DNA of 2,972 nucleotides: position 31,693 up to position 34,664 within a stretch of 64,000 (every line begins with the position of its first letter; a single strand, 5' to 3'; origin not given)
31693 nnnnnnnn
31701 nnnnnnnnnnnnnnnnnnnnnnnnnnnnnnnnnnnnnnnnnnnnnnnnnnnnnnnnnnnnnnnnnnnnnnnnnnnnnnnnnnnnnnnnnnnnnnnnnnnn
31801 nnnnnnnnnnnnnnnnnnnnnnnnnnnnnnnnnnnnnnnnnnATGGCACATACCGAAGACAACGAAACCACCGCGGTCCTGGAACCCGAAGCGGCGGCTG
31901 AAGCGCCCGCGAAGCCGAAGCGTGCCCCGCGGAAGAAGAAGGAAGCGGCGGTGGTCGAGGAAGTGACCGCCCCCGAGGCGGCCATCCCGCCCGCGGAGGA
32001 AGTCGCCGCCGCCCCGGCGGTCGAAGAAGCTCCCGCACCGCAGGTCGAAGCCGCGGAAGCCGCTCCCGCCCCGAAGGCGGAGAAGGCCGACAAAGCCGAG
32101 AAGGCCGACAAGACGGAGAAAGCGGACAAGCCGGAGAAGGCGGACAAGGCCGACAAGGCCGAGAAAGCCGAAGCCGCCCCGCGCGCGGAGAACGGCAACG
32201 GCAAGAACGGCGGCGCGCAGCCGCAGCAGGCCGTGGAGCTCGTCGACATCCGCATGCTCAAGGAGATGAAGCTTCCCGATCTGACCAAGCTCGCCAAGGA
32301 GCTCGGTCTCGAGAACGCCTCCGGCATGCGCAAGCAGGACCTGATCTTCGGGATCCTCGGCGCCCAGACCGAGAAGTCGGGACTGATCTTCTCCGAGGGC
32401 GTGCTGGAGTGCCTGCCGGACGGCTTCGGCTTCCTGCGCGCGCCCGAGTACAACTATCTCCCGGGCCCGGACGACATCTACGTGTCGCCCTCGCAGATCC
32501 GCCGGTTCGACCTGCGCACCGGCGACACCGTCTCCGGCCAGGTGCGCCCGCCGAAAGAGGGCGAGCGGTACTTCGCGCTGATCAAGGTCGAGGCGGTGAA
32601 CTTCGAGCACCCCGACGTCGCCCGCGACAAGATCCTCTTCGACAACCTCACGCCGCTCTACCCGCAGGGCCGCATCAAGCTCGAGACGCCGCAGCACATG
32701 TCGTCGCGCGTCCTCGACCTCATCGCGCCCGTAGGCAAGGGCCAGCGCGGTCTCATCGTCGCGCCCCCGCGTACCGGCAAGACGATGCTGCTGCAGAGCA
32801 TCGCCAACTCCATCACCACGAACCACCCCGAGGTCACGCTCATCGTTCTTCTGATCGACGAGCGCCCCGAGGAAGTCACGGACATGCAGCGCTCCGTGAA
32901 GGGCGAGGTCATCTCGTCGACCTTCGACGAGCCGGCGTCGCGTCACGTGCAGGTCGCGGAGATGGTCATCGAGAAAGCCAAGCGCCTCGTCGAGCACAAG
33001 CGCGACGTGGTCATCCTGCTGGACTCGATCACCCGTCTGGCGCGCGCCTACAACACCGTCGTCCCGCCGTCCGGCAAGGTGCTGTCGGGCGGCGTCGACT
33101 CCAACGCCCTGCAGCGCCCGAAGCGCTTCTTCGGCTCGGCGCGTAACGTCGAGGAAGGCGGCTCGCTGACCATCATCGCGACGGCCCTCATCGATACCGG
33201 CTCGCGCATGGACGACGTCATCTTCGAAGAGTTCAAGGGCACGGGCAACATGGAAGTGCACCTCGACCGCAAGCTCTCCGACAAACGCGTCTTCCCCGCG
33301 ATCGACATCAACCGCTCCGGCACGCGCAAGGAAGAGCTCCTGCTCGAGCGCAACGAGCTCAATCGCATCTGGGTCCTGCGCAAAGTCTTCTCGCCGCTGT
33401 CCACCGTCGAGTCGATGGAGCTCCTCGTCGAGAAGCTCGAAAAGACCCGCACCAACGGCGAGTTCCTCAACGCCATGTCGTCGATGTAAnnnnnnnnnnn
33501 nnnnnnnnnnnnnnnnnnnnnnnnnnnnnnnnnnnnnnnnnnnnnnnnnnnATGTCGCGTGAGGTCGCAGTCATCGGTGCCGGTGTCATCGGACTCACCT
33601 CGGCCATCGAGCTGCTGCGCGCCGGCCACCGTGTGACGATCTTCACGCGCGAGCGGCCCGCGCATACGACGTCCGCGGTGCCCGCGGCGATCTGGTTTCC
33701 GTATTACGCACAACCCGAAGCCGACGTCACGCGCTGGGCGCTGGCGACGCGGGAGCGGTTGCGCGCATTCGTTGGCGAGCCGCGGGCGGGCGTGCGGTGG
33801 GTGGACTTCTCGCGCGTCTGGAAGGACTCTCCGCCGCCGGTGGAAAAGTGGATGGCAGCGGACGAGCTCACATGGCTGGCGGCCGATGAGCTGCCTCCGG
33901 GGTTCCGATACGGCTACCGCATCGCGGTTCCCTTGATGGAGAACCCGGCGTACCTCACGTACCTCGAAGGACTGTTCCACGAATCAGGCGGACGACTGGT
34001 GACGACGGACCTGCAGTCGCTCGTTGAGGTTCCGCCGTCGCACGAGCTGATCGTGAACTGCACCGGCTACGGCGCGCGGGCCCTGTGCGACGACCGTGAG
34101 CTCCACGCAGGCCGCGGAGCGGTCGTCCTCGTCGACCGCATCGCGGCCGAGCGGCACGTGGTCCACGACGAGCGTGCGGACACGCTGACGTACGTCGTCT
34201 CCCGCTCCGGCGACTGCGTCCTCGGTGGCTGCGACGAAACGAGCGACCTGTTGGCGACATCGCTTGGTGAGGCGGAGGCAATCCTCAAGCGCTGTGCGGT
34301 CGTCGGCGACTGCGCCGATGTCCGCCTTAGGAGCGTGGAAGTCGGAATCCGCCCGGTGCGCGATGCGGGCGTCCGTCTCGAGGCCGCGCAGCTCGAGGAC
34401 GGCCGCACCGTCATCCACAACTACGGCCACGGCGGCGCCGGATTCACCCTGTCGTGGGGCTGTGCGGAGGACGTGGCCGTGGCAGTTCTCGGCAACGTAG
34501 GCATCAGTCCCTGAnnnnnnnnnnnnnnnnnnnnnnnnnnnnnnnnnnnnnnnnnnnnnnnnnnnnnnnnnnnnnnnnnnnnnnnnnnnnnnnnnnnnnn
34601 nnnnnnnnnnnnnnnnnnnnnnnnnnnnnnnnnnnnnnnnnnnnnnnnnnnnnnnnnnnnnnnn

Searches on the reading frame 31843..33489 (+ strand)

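Call 26: search_protein_families(library=pfam, proteins=[window:31843-33489:+], max_evalue=0.00001)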
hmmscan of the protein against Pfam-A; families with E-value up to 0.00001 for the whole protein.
window:31843-33489:+ (548 aa): 3 families
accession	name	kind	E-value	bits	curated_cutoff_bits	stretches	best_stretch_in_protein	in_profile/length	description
PF07497.18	Rho_RNA_bind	-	1.6e-34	118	27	1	185-258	2-73/73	Rho termination factor, RNA-binding domain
PF00006.31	ATP-synt_ab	-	1.6e-26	93.7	29.5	1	289-492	3-211/213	ATP synthase alpha/beta family, nucleotide-binding domain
PF07498.18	Rho_N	-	2.6e-18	66.1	24.9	1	139-180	2-43/43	Rho termination factor, N-terminal domain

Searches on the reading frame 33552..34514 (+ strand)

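Call 26: search_protein_families(library=pfam, proteins=[window:33552-34514:+], max_evalue=0.00001)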
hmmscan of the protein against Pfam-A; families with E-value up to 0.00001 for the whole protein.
window:33552-34514:+ (320 aa): 1 family
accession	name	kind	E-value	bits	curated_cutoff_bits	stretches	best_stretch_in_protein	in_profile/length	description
PF01266.30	DAO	-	2.2e-32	113.4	27.9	1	5-309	2-351/353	FAD dependent oxidoreductase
